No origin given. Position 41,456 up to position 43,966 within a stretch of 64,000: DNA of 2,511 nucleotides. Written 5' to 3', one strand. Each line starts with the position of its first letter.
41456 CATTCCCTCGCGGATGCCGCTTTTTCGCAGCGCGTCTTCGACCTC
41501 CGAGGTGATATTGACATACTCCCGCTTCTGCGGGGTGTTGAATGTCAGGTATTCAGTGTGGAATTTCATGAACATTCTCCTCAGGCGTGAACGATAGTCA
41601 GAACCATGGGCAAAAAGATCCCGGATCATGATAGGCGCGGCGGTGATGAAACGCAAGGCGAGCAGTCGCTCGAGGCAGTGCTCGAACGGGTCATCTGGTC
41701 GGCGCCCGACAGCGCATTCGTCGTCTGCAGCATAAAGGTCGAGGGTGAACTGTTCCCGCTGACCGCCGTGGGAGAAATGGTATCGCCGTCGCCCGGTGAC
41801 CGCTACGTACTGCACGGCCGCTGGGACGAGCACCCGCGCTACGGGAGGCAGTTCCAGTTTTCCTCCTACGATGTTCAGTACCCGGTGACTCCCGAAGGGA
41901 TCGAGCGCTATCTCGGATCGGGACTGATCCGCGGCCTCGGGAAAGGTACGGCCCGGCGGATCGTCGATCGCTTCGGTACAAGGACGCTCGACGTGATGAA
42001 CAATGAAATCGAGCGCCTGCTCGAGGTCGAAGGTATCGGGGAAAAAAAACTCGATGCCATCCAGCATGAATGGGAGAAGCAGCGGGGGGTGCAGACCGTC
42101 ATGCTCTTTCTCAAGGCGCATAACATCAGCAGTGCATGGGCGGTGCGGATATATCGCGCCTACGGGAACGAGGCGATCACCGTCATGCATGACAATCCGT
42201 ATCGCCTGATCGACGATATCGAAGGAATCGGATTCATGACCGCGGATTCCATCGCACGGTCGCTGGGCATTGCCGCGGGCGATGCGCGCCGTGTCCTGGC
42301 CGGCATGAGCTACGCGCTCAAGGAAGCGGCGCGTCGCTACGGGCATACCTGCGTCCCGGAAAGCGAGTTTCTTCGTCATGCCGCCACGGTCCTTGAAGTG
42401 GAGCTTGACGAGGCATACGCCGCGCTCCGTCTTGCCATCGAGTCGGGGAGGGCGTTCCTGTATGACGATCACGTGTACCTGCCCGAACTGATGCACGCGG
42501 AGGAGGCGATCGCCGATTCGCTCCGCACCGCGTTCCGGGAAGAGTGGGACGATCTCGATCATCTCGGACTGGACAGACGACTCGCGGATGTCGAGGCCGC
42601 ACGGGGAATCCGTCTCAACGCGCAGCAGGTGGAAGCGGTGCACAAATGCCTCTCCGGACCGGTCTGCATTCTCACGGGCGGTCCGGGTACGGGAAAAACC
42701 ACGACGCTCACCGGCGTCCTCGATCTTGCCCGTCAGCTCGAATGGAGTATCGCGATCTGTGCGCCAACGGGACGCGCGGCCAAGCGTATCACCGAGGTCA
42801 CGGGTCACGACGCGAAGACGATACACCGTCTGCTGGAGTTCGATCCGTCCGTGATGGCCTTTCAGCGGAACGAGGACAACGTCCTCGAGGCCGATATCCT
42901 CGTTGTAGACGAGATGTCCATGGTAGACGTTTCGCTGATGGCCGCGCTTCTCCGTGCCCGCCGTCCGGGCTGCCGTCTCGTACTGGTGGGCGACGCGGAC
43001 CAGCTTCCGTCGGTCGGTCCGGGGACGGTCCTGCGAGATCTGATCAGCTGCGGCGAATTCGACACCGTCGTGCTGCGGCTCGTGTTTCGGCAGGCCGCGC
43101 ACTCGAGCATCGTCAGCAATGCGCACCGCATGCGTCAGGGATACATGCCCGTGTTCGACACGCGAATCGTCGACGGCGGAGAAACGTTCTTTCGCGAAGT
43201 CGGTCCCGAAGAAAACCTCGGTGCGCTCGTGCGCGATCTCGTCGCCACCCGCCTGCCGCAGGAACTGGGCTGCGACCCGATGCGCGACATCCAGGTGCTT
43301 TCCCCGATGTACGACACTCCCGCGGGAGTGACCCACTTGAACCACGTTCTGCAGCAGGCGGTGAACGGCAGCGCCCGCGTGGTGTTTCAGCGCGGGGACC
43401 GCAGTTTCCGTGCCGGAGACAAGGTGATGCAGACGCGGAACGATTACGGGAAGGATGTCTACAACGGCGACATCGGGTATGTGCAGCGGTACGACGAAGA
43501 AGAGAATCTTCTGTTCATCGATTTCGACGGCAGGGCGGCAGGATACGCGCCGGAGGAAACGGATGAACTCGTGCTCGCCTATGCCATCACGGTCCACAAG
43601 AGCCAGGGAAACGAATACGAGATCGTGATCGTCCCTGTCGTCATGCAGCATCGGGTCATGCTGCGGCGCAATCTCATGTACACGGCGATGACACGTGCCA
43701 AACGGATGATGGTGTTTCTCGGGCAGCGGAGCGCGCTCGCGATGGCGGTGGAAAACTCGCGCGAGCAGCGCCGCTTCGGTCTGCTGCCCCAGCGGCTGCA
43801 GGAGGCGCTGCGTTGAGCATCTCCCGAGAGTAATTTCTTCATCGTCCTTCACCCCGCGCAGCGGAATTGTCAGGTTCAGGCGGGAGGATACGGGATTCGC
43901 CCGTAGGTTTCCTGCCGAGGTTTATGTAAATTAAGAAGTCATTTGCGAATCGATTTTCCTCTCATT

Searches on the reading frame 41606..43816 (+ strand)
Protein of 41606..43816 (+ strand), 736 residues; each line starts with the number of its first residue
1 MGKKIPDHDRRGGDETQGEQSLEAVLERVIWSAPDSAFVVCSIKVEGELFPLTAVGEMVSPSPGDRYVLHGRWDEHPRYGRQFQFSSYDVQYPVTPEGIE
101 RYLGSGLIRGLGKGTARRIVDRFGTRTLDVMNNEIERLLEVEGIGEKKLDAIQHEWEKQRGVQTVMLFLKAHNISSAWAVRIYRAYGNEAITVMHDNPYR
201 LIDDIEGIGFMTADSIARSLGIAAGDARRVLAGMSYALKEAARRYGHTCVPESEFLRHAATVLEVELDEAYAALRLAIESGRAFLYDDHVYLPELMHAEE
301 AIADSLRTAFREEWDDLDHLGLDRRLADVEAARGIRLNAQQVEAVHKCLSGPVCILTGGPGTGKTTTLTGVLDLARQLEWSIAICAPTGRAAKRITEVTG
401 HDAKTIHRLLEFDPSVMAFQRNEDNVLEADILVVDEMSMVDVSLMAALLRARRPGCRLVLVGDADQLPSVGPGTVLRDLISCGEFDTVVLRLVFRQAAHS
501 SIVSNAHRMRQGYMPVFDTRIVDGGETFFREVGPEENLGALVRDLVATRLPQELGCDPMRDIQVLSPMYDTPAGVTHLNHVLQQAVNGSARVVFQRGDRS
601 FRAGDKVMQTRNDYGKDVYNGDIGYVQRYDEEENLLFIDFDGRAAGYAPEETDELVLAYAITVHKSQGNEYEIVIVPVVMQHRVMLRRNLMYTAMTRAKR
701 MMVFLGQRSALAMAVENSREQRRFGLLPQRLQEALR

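Call 87: search_protein_families(library=pfam, proteins=[window:41606-43816:+], max_evalue=0.00001)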
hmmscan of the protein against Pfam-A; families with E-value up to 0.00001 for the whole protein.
window:41606-43816:+ (736 aa): 9 families
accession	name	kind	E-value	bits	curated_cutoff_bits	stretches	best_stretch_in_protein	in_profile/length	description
PF13245.12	AAA_19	-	1.3e-45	155.3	25.1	1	341-472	1-134/134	AAA domain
PF13604.12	AAA_30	-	6.6e-41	140.6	27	1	337-514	2-173/191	AAA domain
PF14490.11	HHH_RecD2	-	1.3e-35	121.7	27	1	158-249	1-92/92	ATP-dependent RecD2 DNA helicase HHH domain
PF18335.7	SH3_13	-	3.6e-20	72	41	1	578-640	1-65/65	ATP-dependent RecD-like DNA helicase SH3 domain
PF13538.12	UvrD_C_2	-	9.6e-19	67.4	27.4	1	657-700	1-47/52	UvrD-like helicase C-terminal domain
PF23139.1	OB_YrrC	-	2e-17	63.3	27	1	20-93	2-76/76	ATP-dependent DNA helicase YrrC, OB-fold domain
PF13086.12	AAA_11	-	4.8e-11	43.4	27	1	337-395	2-68/257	AAA domain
PF01443.25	Viral_helicase1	-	1.1e-09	38.9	21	0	355-470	2-100/228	Viral superfamily 1 RNA helicase core domain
PF14520.12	HHH_5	-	1.3e-08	35.6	27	1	108-157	7-56/57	Helix-hairpin-helix domain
